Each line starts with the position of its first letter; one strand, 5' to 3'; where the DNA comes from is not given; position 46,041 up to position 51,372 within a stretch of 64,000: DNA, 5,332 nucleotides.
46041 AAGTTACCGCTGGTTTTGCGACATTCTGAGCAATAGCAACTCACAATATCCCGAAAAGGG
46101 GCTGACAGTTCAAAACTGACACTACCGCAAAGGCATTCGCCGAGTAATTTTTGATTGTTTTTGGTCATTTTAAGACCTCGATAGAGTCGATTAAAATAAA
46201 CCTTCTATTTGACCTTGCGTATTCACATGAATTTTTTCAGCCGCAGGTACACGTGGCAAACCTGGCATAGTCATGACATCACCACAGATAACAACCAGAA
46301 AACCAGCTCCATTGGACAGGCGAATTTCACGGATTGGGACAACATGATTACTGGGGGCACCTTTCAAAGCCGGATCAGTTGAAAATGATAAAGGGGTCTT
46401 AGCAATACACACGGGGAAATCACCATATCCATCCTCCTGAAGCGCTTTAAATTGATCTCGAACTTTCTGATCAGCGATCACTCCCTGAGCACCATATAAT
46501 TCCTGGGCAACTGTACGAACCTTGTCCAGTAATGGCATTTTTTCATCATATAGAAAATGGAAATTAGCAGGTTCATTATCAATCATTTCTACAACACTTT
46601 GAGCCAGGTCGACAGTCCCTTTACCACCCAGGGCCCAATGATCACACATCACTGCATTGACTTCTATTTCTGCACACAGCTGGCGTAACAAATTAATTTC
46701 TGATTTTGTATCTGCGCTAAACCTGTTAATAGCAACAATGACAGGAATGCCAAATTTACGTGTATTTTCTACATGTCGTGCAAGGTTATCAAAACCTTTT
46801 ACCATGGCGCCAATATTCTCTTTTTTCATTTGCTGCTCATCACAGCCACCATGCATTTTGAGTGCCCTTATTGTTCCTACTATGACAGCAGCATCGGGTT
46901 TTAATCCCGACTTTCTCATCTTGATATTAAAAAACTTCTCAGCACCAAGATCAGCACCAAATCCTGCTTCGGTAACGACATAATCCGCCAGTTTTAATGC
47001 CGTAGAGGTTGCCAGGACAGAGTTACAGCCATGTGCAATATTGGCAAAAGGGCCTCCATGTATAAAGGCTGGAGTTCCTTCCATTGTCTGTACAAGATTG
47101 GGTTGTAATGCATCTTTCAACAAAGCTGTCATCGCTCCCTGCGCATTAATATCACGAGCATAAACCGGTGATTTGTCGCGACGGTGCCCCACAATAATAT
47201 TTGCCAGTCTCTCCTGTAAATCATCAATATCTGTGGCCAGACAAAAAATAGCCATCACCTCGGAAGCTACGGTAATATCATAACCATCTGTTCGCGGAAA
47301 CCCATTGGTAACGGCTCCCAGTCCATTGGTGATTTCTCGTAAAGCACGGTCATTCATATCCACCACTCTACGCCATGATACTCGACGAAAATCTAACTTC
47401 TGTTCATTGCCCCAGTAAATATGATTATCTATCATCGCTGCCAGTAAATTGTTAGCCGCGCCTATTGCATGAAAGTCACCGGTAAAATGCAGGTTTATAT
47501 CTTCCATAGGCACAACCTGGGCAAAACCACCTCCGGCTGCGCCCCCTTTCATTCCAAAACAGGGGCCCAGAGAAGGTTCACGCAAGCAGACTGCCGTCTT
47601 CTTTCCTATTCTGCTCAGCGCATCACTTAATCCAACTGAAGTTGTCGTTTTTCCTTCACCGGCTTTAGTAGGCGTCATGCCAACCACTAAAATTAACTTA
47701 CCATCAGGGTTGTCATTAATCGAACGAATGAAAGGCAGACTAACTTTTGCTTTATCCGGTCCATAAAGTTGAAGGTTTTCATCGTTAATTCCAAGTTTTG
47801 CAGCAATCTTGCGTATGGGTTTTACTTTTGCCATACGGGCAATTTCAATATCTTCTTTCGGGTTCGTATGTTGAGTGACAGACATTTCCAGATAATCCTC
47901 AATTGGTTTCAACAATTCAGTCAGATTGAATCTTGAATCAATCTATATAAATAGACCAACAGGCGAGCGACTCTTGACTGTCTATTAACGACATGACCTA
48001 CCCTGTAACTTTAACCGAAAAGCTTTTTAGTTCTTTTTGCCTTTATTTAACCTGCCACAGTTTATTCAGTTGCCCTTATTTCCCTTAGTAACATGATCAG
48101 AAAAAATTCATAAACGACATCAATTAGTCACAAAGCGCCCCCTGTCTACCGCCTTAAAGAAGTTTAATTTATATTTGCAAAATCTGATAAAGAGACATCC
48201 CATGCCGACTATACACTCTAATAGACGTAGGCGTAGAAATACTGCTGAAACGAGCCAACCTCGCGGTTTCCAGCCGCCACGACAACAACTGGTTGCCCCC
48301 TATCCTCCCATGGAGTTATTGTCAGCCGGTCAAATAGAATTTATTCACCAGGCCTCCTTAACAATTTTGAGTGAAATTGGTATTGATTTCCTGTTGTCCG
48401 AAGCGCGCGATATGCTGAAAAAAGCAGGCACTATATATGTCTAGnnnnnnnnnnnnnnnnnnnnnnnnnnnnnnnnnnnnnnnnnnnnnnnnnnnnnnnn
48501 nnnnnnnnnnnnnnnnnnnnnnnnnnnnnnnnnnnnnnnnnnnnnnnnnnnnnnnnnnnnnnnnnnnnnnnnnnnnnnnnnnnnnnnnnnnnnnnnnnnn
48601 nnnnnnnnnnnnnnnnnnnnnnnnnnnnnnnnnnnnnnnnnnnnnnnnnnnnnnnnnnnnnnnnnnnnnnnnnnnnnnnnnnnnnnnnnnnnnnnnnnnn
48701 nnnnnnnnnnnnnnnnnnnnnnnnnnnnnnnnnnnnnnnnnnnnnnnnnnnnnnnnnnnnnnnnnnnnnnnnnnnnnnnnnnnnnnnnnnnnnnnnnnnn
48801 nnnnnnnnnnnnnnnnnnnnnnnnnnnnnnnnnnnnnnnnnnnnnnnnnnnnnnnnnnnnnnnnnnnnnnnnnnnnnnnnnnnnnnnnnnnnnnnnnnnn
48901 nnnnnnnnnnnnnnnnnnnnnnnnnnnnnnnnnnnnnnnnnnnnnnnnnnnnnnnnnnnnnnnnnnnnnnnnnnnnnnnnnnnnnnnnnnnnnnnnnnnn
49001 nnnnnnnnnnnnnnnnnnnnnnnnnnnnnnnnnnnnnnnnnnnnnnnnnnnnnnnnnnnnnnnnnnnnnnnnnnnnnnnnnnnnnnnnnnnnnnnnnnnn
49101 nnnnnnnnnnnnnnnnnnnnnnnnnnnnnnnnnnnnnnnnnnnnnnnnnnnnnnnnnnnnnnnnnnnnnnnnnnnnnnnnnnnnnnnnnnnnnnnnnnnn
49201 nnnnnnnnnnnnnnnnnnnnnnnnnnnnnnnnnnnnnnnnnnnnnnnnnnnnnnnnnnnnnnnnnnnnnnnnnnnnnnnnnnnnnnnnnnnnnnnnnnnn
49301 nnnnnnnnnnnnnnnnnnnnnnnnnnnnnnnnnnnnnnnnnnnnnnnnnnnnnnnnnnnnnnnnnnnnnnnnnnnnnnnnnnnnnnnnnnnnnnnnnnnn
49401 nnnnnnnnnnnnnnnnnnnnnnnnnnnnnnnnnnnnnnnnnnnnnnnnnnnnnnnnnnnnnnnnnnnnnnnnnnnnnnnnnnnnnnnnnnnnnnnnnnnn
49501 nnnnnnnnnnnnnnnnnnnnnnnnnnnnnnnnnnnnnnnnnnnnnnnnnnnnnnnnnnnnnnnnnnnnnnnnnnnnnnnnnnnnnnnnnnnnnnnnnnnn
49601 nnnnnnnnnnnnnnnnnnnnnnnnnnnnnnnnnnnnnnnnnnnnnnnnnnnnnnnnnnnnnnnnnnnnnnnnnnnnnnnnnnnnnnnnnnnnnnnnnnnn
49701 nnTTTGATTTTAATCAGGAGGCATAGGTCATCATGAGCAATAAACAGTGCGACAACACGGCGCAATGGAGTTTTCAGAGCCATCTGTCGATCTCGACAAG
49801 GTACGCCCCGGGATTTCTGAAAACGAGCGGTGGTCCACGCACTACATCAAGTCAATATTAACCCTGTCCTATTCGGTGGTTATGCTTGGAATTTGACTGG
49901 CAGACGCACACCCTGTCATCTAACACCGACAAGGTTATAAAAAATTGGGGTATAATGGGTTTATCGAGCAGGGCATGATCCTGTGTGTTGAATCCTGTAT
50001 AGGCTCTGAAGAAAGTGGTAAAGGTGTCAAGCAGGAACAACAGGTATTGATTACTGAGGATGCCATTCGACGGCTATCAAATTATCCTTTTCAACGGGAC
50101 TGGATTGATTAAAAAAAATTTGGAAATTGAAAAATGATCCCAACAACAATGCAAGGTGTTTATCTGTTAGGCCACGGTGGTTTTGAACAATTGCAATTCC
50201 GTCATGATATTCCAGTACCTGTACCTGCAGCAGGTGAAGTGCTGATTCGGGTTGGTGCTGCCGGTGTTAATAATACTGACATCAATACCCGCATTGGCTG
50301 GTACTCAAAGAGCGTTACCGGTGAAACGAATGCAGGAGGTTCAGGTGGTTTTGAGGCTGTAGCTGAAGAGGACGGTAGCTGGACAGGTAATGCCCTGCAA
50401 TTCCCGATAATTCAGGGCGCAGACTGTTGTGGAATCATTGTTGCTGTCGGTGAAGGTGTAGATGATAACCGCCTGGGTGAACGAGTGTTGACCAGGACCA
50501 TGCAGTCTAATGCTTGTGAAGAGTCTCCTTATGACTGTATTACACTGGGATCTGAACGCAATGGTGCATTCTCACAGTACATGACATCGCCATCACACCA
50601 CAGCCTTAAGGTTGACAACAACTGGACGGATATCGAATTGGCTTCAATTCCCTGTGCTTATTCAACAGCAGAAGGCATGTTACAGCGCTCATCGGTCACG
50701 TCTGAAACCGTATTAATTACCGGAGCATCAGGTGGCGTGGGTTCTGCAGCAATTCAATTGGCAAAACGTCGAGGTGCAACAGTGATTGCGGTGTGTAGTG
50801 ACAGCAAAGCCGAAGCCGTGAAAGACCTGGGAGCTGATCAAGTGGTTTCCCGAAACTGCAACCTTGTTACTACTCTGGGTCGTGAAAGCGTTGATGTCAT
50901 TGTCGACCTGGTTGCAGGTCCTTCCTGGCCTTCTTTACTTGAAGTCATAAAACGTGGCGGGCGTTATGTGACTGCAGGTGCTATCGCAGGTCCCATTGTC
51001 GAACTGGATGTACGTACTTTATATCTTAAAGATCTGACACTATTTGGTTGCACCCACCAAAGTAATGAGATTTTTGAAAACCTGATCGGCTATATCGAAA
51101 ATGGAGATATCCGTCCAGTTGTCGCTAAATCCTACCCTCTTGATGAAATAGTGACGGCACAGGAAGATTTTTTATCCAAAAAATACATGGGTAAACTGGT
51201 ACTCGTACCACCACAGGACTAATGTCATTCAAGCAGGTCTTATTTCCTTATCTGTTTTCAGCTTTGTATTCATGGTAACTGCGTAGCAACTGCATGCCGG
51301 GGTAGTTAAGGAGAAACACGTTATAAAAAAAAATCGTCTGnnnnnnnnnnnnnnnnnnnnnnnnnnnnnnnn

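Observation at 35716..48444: Complete corrinoid-dependent quaternary-amine demethylation / C1-oxidation cluster in an apparently aerobic gammaproteobacterium, but missing its substrate methyltransferase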

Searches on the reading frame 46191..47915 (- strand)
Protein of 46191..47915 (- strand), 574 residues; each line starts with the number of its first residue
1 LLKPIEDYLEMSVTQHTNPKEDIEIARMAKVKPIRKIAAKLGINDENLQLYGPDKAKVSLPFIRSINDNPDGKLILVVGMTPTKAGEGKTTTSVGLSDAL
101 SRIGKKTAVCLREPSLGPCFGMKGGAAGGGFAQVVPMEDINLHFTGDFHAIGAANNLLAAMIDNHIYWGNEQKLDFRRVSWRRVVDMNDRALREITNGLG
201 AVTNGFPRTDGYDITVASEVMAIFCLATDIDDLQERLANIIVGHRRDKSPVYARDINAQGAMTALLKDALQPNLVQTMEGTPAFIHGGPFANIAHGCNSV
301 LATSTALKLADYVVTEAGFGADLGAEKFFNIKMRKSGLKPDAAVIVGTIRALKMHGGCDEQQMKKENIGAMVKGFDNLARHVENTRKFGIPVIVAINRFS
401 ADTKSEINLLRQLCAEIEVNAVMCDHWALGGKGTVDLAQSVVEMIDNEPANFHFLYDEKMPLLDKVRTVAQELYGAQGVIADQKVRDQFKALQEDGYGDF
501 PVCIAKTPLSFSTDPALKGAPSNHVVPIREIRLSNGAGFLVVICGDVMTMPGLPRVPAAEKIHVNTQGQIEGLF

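Call 6: search_protein_families(library=pfam, proteins=[window:46191-47915:-], max_evalue=0.01)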
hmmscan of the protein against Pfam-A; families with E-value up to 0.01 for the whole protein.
window:46191-47915:- (574 aa): 3 families
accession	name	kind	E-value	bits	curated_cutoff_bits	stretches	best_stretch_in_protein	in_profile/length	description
PF01268.25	FTHFS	-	1.9e-265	881.8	27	1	21-574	2-556/556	Formate--tetrahydrofolate ligase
PF01656.29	CbiA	-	6.3e-05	23.4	25.4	1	82-109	5-32/125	CobQ/CobB/MinD/ParA nucleotide binding domain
PF13614.12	AAA_31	-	0.006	17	27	0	77-109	3-35/177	AAA domain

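Call 59: search_protein_families(library=ncbifam, proteins=[window:46191-47915:-], max_evalue=1e-10)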
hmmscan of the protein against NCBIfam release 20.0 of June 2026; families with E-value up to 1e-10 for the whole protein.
window:46191-47915:- (574 aa): 3 families
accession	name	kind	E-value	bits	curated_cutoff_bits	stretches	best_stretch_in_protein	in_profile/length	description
NF010030.0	PRK13505.1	equivalog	2.4e-271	901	652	1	20-574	3-557/557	formate--tetrahydrofolate ligase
NF010031.0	PRK13506.1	equivalog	1.4e-204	680.7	800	1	21-573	3-577/578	formate--tetrahydrofolate ligase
NF010032.0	PRK13507.1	equivalog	5.8e-162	539.8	938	1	20-574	8-587/587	formate--tetrahydrofolate ligase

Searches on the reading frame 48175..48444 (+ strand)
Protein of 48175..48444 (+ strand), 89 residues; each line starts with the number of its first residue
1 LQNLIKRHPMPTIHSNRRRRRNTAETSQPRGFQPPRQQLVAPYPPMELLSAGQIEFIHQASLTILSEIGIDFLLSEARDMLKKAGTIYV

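Call 6: search_protein_families(library=pfam, proteins=[window:48175-48444:+], max_evalue=0.01)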
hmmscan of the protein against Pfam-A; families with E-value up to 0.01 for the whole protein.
window:48175-48444:+ (89 aa): 1 family
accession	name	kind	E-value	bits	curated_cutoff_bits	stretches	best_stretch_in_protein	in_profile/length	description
PF06253.16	MTTB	-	6.8e-12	44.6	25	1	17-86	2-71/500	Trimethylamine methyltransferase (MTTB)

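Call 13: find_homologous_proteins(query=window:48175-48441:+, max_evalue=0.001)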
Query window:48175-48441:+ (89 aa): 1 proteins with E <= 0.001 among 3 candidates.
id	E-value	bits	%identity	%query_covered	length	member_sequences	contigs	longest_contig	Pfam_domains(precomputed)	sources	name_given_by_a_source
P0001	2.4e-42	160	98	90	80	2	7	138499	PF06253.17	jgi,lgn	-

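Call 30: search_protein_families(library=ncbifam, proteins=[window:48175-48444:+], max_evalue=0.001)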
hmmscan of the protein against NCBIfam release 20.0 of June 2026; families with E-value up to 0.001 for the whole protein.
window:48175-48444:+ (89 aa): 1 family
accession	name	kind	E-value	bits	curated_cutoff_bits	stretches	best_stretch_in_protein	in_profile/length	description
TIGR02369.2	trimeth_pyl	equivalog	3.8e-05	22.4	525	1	46-86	3-43/469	[trimethylamine--corrinoid protein] Co-methyltransferase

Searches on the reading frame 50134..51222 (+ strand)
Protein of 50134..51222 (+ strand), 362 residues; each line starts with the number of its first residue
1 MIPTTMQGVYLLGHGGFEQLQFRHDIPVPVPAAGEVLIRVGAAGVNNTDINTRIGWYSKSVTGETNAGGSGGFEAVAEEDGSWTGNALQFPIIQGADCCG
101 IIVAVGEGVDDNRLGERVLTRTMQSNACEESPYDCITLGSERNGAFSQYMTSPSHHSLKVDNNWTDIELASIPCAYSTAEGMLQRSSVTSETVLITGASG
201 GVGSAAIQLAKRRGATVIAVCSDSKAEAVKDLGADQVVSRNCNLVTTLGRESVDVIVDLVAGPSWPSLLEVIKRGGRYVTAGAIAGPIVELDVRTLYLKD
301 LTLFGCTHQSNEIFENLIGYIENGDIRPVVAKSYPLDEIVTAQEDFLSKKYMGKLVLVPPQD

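Call 6: search_protein_families(library=pfam, proteins=[window:50134-51222:+], max_evalue=0.01)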
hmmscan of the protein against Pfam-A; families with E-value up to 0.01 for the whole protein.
window:50134-51222:+ (362 aa): 6 families
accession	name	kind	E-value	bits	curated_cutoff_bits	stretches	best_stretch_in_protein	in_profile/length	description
PF00107.32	ADH_zinc_N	-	4.6e-22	78.8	31.8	1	201-319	1-125/129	Zinc-binding dehydrogenase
PF13602.12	ADH_zinc_N_2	-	5.7e-18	66.6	27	1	232-357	1-134/134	Zinc-binding dehydrogenase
PF08240.17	ADH_N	-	7.3e-17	62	23.5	1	33-160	2-102/104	Alcohol dehydrogenase GroES-like domain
PF00208.27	ELFV_dehydrog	-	0.00027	21.2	23.4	1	178-233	17-73/241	Glutamate/Leucine/Phenylalanine/Valine dehydrogenase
PF01370.27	Epimerase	-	0.00034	20.5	20.9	1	193-261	1-73/240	NAD dependent epimerase/dehydratase family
PF00106.31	adh_short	-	0.0013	18.6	26.6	1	192-235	2-47/195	short chain dehydrogenase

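Call 59: search_protein_families(library=ncbifam, proteins=[window:50134-51222:+], max_evalue=1e-10)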
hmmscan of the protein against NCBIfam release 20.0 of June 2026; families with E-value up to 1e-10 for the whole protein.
window:50134-51222:+ (362 aa): 18 families
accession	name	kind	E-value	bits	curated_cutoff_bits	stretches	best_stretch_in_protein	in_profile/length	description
TIGR02824.1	quinone_pig3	subfamily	7.4e-44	150.1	296.8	1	143-357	91-323/325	putative NAD(P)H quinone oxidoreductase, PIG3 family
NF010344.0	PRK13771.1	subfamily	1.1e-39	136.4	349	1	88-357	52-331/334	putative alcohol dehydrogenase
NF041172.1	AcrlCoa_red_Thmprot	equivalog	1e-35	123.2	500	1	89-357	53-332/334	acryloyl-CoA reductase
TIGR01751.1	crot-CoA-red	equivalog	8.2e-33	113.7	378.55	1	25-241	29-242/398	crotonyl-CoA carboxylase/reductase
NF003808.0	PRK05396.1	equivalog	6.5e-24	84.4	380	1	82-357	49-338/341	L-threonine 3-dehydrogenase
TIGR02823.1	oxido_YhdH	subfamily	7.1e-22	77.7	297.25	1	89-357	55-322/324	acrylyl-CoA reductase family protein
TIGR00692.1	tdh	equivalog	1.4e-21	76.9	458.35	1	82-358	47-339/340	L-threonine 3-dehydrogenase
NF041097.1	keto_inos_dh_IolM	equivalog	1.5e-19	70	450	1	85-356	84-387/389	scyllo-inosose 3-dehydrogenase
NF007489.0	PRK10083.1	equivalog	1.6e-18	66.8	376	1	89-332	52-309/339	Zn-dependent oxidoreductase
NF047908.1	AldhRedAhr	equivalog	2.3e-18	66.2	470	1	87-350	54-326/335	NADPH-dependent aldehyde reductase Ahr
TIGR03989.1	Rxyl_3153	subfamily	4.2e-18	65.8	440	1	144-351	139-363/370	NDMA-dependent alcohol dehydrogenase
NF008024.0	PRK10754.1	subfamily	8e-16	58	348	1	190-359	141-327/327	NADPH:quinone reductase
NF006940.0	PRK09422.1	equivalog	3.1e-15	56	344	1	91-357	53-333/338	alcohol dehydrogenase AdhP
NF041183.1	Pks2_ls1_myc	equivalog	6.6e-15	53.1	2400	1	94-358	1466-1728/2086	sulfolipid-1 biosynthesis phthioceranic/hydroxyphthioceranic acid synthase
NF051456.1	acrylyl_AcuI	equivalog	8.5e-15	54.4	440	1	137-357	89-322/325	acrylyl-CoA reductase (NADPH)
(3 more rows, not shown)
